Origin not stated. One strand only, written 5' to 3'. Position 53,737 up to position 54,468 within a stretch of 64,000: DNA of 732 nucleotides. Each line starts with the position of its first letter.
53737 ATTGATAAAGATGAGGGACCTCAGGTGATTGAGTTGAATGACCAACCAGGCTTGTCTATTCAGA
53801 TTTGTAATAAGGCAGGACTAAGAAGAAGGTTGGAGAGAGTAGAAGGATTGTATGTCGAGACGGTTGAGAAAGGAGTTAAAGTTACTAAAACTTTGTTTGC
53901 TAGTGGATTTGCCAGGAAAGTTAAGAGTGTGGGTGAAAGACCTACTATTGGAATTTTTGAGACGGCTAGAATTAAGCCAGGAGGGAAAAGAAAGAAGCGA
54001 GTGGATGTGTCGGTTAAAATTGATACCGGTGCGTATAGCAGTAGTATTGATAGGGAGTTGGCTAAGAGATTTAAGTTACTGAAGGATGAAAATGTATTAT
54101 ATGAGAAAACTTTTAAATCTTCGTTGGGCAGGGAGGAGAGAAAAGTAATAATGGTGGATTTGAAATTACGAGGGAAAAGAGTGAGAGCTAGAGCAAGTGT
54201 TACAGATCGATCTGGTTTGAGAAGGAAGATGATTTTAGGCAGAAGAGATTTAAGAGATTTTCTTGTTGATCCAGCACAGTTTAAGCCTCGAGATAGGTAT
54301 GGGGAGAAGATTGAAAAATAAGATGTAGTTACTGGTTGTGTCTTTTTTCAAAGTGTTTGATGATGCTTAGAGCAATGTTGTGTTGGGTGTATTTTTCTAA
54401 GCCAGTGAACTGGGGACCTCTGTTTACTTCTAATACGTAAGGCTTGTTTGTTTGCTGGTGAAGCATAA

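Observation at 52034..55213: Compact 7TM + RimK-like ATP-grasp/DTGA-protease fusion + second ATP-grasp locus: a predicted peptide amidoligase system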

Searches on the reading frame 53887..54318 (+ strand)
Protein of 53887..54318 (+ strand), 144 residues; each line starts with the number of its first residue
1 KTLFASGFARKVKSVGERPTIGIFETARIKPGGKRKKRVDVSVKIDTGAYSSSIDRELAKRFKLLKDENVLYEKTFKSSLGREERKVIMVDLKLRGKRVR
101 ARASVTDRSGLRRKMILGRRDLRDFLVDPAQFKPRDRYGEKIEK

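Call 23: search_solved_structures(query=window:53887-54318:+, max_evalue=10, show_alignments=3)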
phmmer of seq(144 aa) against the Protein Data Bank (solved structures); distinct sequences matched with E-value up to 10: 4.
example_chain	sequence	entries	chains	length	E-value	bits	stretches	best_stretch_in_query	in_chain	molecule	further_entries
9g58_A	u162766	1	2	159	0.00099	23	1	46-130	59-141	Putative ATP-dependent zinc protease domain-containing protein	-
9g59_A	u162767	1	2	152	0.003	21.4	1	83-131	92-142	Putative ATP-dependent zinc protease domain-containing protein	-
8up5_P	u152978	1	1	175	0.071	16.9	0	68-113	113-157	KEOPS complex subunit Pcc1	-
2pma_A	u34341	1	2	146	0.27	15.1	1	84-130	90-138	Uncharacterized protein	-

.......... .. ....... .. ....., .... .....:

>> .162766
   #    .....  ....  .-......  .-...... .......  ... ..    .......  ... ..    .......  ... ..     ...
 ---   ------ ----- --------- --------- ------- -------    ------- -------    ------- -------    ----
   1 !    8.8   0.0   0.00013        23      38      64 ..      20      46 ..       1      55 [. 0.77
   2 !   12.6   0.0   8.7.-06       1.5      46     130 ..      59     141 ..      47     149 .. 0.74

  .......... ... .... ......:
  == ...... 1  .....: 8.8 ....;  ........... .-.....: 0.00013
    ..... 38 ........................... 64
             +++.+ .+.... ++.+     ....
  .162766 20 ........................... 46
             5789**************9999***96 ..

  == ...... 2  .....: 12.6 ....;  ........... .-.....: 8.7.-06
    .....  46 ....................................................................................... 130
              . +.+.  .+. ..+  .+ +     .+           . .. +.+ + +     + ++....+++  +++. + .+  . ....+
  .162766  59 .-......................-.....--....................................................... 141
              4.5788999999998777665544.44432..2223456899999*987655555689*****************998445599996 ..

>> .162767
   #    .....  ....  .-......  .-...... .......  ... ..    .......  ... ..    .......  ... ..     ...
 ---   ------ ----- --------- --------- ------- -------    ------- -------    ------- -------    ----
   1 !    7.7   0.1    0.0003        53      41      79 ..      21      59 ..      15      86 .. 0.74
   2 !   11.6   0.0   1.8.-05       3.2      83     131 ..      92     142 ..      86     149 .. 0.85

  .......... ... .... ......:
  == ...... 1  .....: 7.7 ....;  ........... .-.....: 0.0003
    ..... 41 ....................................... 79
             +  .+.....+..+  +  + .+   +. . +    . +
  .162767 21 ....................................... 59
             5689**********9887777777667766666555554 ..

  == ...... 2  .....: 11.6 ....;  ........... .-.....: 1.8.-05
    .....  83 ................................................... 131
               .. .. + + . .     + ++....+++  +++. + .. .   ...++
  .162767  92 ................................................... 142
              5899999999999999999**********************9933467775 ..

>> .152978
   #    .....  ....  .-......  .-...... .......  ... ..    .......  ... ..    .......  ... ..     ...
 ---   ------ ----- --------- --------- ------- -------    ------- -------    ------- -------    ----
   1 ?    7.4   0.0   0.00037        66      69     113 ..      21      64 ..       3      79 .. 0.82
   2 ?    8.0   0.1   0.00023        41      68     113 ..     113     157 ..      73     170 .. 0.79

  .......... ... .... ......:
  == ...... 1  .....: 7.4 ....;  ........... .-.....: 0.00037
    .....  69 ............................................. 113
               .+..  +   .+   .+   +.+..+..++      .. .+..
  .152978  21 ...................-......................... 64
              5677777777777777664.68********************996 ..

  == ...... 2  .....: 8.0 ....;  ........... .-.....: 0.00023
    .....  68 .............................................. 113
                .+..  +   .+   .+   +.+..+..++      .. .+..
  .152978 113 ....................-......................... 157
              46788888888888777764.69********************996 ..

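Call 28: search_solved_structures(query=A2, max_evalue=1, show_alignments=3)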
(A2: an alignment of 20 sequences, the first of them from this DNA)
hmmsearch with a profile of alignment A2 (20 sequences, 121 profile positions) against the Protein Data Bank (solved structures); distinct sequences matched with E-value up to 1: 3.
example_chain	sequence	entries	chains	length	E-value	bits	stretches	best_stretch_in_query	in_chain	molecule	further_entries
9g58_A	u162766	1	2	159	0.00013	25.1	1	65-112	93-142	Putative ATP-dependent zinc protease domain-containing protein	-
9g59_A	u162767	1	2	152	0.00014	25.1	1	65-109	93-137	Putative ATP-dependent zinc protease domain-containing protein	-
2pma_A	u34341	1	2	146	0.00022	24.5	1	65-115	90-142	Uncharacterized protein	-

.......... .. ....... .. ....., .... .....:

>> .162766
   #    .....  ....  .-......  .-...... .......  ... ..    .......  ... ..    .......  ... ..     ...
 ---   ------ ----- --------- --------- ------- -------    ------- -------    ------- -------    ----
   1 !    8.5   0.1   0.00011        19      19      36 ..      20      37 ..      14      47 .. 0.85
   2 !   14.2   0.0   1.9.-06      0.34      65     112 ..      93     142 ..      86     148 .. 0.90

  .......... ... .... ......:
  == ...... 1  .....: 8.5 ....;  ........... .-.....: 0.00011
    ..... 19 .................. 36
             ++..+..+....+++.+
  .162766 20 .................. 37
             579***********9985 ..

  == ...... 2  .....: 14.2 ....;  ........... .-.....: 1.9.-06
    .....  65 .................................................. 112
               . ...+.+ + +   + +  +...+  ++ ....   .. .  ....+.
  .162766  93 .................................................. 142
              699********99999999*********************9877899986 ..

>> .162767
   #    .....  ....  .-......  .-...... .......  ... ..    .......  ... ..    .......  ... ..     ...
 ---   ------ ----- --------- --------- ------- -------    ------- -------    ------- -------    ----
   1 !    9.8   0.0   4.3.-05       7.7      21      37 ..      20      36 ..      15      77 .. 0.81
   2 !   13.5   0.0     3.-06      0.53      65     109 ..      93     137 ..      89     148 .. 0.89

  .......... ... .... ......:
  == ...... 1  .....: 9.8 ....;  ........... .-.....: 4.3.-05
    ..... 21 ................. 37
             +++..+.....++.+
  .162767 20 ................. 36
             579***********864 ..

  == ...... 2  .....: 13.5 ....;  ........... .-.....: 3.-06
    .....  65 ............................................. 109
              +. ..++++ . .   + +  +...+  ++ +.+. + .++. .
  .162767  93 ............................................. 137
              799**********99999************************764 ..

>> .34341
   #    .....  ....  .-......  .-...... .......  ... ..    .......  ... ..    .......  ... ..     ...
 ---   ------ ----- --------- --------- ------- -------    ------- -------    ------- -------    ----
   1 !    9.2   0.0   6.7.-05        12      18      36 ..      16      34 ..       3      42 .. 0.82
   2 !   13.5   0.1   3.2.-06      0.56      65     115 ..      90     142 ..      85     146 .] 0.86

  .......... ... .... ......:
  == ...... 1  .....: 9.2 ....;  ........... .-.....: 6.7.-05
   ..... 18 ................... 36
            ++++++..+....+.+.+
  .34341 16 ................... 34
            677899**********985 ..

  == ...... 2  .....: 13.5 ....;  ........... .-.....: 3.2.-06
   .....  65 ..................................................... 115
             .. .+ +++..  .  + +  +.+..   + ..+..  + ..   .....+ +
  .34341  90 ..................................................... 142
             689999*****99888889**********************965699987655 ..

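Call 80: search_protein_representatives(protein=window:53938-54318:+)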
Query: 127 residues. Proteins with E-value up to 0.001 (for the whole library): 426; up to 1e-10: 78; up to 1e-30: 0. The best 150 are listed.
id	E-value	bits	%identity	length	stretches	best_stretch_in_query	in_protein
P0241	6.9e-29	117.1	36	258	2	3-111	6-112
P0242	2.6e-27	112.0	54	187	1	1-114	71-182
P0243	1.1e-25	106.7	40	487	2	23-114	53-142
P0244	4.6e-25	104.7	48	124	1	1-113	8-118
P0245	2.3e-22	96.0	60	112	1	3-96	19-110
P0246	4.2e-22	95.2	48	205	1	1-114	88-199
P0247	6.4e-22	94.6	45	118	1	7-113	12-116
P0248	6.5e-20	88.1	45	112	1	1-113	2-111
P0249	7.3e-20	88.0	45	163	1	7-110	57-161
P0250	8.3e-20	87.8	45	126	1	16-110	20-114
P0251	1.0e-19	87.5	45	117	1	1-112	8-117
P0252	1.1e-19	87.4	50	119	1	23-114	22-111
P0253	1.1e-19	87.4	49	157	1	4-110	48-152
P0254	1.3e-19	87.2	43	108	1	7-114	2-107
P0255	2.0e-19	86.6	51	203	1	20-110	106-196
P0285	7.9e-14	68.5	49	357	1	19-112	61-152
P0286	2.2e-13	67.1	44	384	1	18-116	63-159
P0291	6.7e-13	65.5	40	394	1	12-114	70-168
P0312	1.9e-11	60.9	42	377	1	4-121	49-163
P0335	4.5e-10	56.4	44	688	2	51-114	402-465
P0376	1.0e-08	52.1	43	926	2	41-118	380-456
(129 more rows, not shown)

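Call 81: search_protein_families(library=pfam, proteins=[P0241, P0243, P0244, P0246, P0285, P0286, P0291, P0312, P0335, P0376], max_evalue=0.001)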
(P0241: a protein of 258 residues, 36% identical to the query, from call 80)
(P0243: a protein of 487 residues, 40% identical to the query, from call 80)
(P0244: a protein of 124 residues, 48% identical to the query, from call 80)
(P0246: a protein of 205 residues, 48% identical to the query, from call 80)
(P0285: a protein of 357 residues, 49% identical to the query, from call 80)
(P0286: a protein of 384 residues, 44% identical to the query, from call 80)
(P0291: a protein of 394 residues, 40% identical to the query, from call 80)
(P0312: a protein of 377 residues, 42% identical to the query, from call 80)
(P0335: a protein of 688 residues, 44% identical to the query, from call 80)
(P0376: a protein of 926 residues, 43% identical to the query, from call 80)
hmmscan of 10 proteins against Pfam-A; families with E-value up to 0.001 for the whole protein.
P0241 (258 aa): 3 families
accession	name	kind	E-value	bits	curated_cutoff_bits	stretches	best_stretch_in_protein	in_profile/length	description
PF13650.11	Asp_protease_2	-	5.6e-10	40.2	24.3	0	22-87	7-72/90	Aspartyl protease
PF13975.11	gag-asp_proteas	-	2e-08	35.1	28.2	0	24-102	9-86/92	gag-polyprotein putative aspartyl protease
PF05618.17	Zn_protease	-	1.3e-05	25.6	27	0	183-234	65-118/138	Putative ATP-dependent zinc protease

P0243 (487 aa): 4 families
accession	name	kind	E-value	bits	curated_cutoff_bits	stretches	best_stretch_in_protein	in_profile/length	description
PF14402.11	7TM_transglut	-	3.2e-25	89.5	25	1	279-480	44-247/248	7 transmembrane helices usually fused to an inactive transglutaminase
PF05618.17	Zn_protease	-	1.2e-13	51.5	27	1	83-145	69-134/138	Putative ATP-dependent zinc protease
PF13975.11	gag-asp_proteas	-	7.4e-12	46.1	28.2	2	175-253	9-88/92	gag-polyprotein putative aspartyl protease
PF13650.11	Asp_protease_2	-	8.5e-12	46.1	24.3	2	175-252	9-88/90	Aspartyl protease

P0244 (124 aa): 4 families
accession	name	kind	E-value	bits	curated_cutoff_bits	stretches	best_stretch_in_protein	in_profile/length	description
PF05618.17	Zn_protease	-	1.2e-05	25.7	27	0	57-122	66-134/138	Putative ATP-dependent zinc protease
PF13975.11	gag-asp_proteas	-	2.1e-05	25.4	28.2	1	28-107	9-87/92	gag-polyprotein putative aspartyl protease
PF13650.11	Asp_protease_2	-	3.4e-05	24.9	24.3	1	23-106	6-87/90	Aspartyl protease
PF12384.13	Peptidase_A2B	-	0.00085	19.4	21.2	0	12-110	29-126/177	Ty3 transposon peptidase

P0246 (205 aa): 2 families
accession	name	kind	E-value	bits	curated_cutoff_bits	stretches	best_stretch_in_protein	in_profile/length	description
PF05618.17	Zn_protease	-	3.8e-09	37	27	1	91-197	2-127/138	Putative ATP-dependent zinc protease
PF14397.11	ATPgrasp_ST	-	2.9e-05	23.9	31.4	1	29-58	247-277/278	Sugar-transfer associated ATP-grasp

P0285 (357 aa): 4 families
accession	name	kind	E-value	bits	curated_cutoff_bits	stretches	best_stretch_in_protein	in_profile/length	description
PF14402.11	7TM_transglut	-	4.3e-27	95.6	25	1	174-333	50-210/248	7 transmembrane helices usually fused to an inactive transglutaminase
PF05618.17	Zn_protease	-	1.4e-12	48.2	27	1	92-154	66-131/138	Putative ATP-dependent zinc protease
PF13975.11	gag-asp_proteas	-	2e-05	25.5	28.2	1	67-142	11-87/92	gag-polyprotein putative aspartyl protease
PF13650.11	Asp_protease_2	-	3.3e-05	24.9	24.3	1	65-141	9-87/90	Aspartyl protease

P0286 (384 aa): 4 families
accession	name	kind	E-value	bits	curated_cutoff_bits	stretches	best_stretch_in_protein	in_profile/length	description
PF14402.11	7TM_transglut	-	7.7e-31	107.9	25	1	183-376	53-246/248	7 transmembrane helices usually fused to an inactive transglutaminase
PF05618.17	Zn_protease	-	9.4e-10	39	27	1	100-151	72-123/138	Putative ATP-dependent zinc protease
PF13975.11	gag-asp_proteas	-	3.1e-08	34.5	28.2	1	65-145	6-87/92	gag-polyprotein putative aspartyl protease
PF13650.11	Asp_protease_2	-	4.3e-08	34.2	24.3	1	66-144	7-87/90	Aspartyl protease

P0291 (394 aa): 4 families
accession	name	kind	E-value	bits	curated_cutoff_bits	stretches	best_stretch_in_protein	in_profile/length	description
PF14402.11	7TM_transglut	-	4.3e-36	125.1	25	1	187-388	43-247/248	7 transmembrane helices usually fused to an inactive transglutaminase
PF05618.17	Zn_protease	-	3.6e-11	43.6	27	1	105-171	65-134/138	Putative ATP-dependent zinc protease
PF13975.11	gag-asp_proteas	-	1.6e-07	32.2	28.2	1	81-157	11-88/92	gag-polyprotein putative aspartyl protease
PF13650.11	Asp_protease_2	-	6.6e-07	30.4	24.3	1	79-155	9-87/90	Aspartyl protease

P0312 (377 aa): 4 families
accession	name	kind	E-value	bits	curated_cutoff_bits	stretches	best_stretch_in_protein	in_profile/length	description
PF14402.11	7TM_transglut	-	2.2e-35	122.8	25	1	182-371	58-247/248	7 transmembrane helices usually fused to an inactive transglutaminase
PF05618.17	Zn_protease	-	2.1e-08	34.6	27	1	95-154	67-127/138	Putative ATP-dependent zinc protease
PF13975.11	gag-asp_proteas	-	5.1e-06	27.4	28.2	1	68-145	10-88/92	gag-polyprotein putative aspartyl protease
PF13650.11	Asp_protease_2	-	6.5e-06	27.2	24.3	1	66-144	8-88/90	Aspartyl protease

P0335 (688 aa): 6 families
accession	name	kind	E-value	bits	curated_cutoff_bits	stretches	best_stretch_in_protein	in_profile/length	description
PF14397.11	ATPgrasp_ST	-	4.1e-66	223.5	31.4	1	20-289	5-277/278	Sugar-transfer associated ATP-grasp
PF04794.17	YdjC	-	2.1e-36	126.6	29.7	2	540-674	97-265/266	YdjC-like protein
PF02655.19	ATP-grasp_3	-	4.6e-10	40.3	23.2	1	34-98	1-56/160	ATP-grasp domain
PF08443.16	RimK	-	5.7e-09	36.3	21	0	231-272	130-170/188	RimK-like ATP-grasp domain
PF05618.17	Zn_protease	-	1.2e-06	28.9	27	1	398-456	60-121/138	Putative ATP-dependent zinc protease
PF14398.11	ATPgrasp_YheCD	-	0.0001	22.1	26.8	0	237-273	196-231/255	YheC/D like ATP-grasp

P0376 (926 aa): 8 families
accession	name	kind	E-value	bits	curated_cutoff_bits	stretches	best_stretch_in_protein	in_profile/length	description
PF14397.11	ATPgrasp_ST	-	4.7e-73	246.2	31.4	1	12-284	2-278/278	Sugar-transfer associated ATP-grasp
PF02655.19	ATP-grasp_3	-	5.6e-17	62.7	23.2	2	591-773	2-159/160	ATP-grasp domain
PF08443.16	RimK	-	9.9e-10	38.8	21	0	224-268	129-172/188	RimK-like ATP-grasp domain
PF02222.28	ATP-grasp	-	3e-09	37.2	27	1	599-770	2-162/179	ATP-grasp domain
PF05618.17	Zn_protease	-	5.2e-09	36.6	27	1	327-453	11-132/138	Putative ATP-dependent zinc protease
PF02786.22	CPSase_L_D2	-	1.4e-07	31.7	19.8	1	592-672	1-91/211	Carbamoyl-phosphate synthase L chain, ATP binding domain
PF14398.11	ATPgrasp_YheCD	-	6.4e-07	29.3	26.8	0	723-770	179-226/255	YheC/D like ATP-grasp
PF02955.21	GSH-S_ATP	-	0.00058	19.8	23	0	151-191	85-125/175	Prokaryotic glutathione synthetase, ATP-grasp domain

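Call 85: find_encoding_contigs(protein=P0395, flank=5000, max_places=2)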
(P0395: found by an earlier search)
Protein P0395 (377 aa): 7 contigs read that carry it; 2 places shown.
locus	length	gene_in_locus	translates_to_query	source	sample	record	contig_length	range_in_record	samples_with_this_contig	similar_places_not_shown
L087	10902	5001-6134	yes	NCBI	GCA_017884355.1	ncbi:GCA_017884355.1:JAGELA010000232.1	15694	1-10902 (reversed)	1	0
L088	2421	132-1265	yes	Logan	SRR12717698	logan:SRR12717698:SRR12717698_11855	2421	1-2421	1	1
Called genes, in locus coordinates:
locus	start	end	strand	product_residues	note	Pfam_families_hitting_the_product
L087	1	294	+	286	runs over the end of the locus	PF00528:BPD_transp_1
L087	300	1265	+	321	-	PF12911:OppC_N, PF00528:BPD_transp_1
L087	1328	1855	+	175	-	PF03328:HpcH_HpaI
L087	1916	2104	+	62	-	-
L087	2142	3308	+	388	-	PF13378:MR_MLE_C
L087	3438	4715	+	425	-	PF07690:MFS_1, PF12832:MFS_1_like, PF07690:MFS_1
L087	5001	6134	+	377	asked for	PF05618:RimB-like (faint), PF13650:Asp_protease_2 (weak), PF13975:gag-asp_proteas (faint), PF14402:7TM_transglut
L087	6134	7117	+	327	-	PF14397:ATPgrasp_ST, PF08443:RimK (faint)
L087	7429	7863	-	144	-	-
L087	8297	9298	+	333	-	PF24827:AstE_AspA_cat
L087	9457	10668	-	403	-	PF02494:HYR, PF01551:Peptidase_M23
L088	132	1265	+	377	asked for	PF05618:RimB-like (faint), PF13650:Asp_protease_2 (weak), PF13975:gag-asp_proteas (faint), PF14402:7TM_transglut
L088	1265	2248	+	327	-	PF14397:ATPgrasp_ST, PF02655:ATP-grasp_3 (faint), PF08443:RimK (faint)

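Call 86: find_encoding_contigs(protein=P0243, flank=5000, max_places=1)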
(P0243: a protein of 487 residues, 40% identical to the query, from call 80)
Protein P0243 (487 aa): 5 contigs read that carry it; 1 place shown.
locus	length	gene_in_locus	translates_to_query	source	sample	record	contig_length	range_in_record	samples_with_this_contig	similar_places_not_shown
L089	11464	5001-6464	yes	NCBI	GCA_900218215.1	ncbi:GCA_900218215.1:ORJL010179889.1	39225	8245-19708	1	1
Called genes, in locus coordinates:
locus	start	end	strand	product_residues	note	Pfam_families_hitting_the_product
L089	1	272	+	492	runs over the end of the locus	PF01406:tRNA-synt_1e, PF01921:tRNA-synt_1f (faint), PF09334:tRNA-synt_1g (faint), PF00133:tRNA-synt_1 (weak), PF09190:DALR_2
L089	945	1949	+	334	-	-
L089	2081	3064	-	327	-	PF00665:rve, PF13610:DDE_Tnp_IS240, PF13683:rve_3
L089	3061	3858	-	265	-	-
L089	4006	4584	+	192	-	PF01613:Flavin_Reduct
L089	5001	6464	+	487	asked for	PF05618:RimB-like (faint), PF13650:Asp_protease_2 (faint), PF13975:gag-asp_proteas (faint), PF14402:7TM_transglut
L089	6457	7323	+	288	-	PF14397:ATPgrasp_ST, PF02655:ATP-grasp_3 (faint), PF08443:RimK (weak)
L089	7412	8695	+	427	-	PF02812:ELFV_dehydrog_N, PF00208:ELFV_dehydrog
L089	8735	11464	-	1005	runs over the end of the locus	PF13185:GAF_2, PF01590:GAF, PF08448:PAS_4, PF01590:GAF, PF13185:GAF_2, PF13492:GAF_3, PF00512:HisKA, PF02518:HATPase_c, +5 more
